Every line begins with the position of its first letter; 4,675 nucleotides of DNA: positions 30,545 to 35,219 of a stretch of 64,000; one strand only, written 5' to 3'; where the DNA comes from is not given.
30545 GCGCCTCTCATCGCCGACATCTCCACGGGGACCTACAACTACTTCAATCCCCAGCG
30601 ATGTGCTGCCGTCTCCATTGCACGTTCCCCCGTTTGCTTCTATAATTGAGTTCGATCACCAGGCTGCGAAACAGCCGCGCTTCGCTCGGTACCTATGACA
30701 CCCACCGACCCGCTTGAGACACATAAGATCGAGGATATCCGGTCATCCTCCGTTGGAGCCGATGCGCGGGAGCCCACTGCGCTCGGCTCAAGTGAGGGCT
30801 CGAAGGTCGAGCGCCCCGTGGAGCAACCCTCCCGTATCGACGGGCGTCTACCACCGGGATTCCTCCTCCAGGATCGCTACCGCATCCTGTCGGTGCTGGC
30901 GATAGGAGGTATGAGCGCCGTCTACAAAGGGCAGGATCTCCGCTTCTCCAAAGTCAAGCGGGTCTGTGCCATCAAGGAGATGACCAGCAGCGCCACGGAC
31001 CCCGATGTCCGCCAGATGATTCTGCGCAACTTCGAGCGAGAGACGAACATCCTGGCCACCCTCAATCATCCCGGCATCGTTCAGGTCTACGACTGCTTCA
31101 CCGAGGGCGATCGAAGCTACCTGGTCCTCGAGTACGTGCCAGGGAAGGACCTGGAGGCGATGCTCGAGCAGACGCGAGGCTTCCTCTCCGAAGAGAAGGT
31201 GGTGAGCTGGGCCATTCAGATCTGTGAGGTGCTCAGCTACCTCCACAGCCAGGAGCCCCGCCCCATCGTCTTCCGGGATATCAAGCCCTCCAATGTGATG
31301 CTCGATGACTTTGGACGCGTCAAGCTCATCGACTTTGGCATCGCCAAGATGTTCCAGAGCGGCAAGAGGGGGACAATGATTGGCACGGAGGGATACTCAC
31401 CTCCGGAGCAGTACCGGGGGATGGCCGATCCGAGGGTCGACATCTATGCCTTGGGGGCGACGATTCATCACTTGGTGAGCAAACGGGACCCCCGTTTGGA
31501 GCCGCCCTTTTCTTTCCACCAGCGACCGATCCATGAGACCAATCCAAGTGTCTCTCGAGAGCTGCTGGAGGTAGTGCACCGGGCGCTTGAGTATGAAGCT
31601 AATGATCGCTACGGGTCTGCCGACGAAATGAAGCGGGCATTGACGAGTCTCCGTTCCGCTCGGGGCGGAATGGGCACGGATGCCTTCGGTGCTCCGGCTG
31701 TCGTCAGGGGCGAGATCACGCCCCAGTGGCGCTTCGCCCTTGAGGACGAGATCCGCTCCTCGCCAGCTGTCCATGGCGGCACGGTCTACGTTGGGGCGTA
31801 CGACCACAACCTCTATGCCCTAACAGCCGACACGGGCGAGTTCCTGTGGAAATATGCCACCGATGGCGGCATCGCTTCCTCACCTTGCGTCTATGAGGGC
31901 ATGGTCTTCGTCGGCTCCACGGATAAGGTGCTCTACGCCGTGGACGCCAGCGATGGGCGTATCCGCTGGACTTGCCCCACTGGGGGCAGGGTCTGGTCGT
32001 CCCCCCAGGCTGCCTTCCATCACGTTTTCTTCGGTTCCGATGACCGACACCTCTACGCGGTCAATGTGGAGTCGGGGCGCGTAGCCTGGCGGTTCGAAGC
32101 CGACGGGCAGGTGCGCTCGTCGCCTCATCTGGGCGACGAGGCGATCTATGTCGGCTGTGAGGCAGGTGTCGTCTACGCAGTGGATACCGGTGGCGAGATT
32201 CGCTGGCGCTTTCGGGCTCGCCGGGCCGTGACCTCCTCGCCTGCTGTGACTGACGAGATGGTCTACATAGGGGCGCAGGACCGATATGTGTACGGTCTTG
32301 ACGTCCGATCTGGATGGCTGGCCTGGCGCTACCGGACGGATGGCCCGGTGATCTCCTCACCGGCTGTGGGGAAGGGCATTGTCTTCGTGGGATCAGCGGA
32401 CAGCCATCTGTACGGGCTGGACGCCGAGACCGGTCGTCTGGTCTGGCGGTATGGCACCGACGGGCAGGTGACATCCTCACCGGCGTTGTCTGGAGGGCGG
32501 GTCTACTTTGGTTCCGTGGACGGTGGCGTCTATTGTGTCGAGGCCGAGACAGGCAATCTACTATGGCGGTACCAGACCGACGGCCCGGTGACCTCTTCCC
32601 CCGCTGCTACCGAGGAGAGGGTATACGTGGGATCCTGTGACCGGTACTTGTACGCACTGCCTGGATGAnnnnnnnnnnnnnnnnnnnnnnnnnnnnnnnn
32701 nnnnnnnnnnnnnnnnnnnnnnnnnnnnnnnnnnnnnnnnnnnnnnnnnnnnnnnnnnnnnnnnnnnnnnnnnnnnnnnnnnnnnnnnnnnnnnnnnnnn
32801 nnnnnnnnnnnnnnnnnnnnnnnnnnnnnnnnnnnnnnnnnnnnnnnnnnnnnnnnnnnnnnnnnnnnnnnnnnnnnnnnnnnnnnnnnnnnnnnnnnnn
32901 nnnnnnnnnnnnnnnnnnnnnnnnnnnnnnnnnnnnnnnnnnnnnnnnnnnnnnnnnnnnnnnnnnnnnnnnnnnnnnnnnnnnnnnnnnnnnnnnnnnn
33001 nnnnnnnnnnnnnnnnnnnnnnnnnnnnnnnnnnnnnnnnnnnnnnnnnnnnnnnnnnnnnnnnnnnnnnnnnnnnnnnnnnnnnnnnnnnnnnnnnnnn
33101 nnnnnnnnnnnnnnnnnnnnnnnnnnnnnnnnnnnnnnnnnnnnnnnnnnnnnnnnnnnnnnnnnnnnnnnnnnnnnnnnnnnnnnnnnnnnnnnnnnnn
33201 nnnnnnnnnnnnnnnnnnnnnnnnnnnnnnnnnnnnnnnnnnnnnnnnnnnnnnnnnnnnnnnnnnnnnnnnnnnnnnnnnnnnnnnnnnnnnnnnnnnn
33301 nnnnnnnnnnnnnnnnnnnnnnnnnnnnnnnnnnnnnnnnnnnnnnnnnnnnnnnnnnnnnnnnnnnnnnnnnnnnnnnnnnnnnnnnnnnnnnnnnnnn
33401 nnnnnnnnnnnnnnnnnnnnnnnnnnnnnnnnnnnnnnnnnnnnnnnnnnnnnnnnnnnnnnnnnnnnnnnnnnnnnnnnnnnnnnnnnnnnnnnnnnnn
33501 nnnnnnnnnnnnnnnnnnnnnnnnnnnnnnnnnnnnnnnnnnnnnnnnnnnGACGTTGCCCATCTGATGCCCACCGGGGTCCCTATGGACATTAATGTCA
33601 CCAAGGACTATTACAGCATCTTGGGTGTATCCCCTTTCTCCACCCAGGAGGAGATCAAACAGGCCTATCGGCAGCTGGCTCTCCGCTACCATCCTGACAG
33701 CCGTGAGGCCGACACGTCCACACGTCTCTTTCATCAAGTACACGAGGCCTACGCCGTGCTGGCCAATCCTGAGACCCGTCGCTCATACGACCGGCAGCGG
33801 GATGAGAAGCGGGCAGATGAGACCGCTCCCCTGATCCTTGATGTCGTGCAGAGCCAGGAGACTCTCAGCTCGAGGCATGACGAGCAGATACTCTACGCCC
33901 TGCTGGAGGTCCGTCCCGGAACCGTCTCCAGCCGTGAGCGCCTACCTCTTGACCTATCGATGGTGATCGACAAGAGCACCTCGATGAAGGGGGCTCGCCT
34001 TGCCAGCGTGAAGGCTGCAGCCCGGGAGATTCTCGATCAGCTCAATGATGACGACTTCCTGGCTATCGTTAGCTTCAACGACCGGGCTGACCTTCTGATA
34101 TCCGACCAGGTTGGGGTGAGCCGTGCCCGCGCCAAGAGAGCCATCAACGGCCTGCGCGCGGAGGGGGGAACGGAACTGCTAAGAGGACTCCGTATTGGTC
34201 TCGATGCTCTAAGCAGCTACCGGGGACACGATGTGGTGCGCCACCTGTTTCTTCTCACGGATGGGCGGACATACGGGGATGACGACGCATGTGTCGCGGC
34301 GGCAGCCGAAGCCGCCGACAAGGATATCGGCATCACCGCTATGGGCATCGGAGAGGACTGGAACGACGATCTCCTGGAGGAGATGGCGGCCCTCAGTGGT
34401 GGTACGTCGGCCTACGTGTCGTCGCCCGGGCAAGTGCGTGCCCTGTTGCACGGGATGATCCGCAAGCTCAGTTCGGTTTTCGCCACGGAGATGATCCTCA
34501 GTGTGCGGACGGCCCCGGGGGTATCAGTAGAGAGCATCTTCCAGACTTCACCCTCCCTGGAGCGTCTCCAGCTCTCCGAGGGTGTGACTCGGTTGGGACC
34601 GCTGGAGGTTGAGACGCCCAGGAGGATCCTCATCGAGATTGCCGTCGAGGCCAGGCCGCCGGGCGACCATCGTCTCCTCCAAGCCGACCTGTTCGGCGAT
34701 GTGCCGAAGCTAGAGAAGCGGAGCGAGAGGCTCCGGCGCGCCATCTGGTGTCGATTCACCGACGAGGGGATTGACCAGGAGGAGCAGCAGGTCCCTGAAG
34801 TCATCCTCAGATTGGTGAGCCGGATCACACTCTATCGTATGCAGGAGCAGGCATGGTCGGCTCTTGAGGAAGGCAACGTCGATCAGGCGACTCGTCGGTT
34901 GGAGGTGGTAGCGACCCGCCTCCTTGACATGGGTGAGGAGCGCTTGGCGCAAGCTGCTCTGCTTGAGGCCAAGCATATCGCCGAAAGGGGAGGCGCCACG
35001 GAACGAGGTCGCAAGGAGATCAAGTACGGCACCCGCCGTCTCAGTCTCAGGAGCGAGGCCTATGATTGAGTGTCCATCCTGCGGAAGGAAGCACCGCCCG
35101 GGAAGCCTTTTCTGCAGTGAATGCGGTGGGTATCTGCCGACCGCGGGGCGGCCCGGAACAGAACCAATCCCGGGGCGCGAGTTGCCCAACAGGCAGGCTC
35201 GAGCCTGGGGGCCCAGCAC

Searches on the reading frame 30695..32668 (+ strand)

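Call 112: search_protein_families(library=pfam, proteins=[window:30695-32668:+], max_evalue=0.00001)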
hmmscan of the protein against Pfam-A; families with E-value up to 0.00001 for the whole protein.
window:30695-32668:+ (657 aa): 7 families
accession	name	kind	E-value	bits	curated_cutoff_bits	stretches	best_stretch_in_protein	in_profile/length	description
PF13570.13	Beta-prop_ACSF4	-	1.1e-75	255.5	133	2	344-518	42-222/329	Beta-alanine-activating enzyme, beta-propeller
PF13360.13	PQQ_2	-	3.8e-55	187.5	27.6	3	490-590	2-103/233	Outer membrane protein assembly factor BamB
PF00069.31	Pkinase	-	1.1e-43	149.9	31.7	1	64-308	3-254/263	Protein kinase domain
PF07714.23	PK_Tyr_Ser-Thr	-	1.9e-24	86.8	23.1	1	66-263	5-200/258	Protein tyrosine and serine/threonine kinase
PF01011.28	PQQ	-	2.3e-19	70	26.7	1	352-547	48-207/595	Glucose/ethanol/alcohol dehydrogenase, beta-propeller domain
PF25292.1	Beta-prop_CGLA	-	9.1e-09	35.6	26.8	0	607-655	51-102/316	Lambda-carrageenase beta-propeller domain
PF14435.11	SUKH-4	-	5.3e-06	27.1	25.5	0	590-632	69-111/179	SUKH-4 immunity protein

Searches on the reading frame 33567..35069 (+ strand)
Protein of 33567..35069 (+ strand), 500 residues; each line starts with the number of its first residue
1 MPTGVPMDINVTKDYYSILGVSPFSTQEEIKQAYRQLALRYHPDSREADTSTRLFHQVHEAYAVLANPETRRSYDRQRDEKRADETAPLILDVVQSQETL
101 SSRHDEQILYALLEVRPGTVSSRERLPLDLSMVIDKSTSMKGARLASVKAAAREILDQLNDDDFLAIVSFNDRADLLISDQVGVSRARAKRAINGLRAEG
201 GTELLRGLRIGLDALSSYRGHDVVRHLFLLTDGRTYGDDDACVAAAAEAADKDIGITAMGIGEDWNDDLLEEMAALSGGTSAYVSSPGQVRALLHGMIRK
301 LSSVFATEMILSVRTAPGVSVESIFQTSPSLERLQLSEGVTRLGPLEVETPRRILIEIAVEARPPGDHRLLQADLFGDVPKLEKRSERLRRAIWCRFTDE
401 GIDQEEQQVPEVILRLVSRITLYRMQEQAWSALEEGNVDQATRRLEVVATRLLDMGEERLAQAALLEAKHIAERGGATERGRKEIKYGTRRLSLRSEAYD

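Call 112: search_protein_families(library=pfam, proteins=[window:33567-35069:+], max_evalue=0.00001)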
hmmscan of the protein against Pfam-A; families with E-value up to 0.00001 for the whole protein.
window:33567-35069:+ (500 aa): 4 families
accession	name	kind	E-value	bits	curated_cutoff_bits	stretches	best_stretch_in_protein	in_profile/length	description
PF00226.36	DnaJ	-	7.9e-22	77.6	27.8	1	14-75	1-63/63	DnaJ domain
PF00092.34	VWA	-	3e-16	60.6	23.8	1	129-286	1-164/174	von Willebrand factor type A domain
PF13768.12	VWA_3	-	7.7e-16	59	27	1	129-281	2-153/155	von Willebrand factor type A domain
PF13519.12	VWA_2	-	1.7e-13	51.6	27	1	132-233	3-106/107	von Willebrand factor type A domain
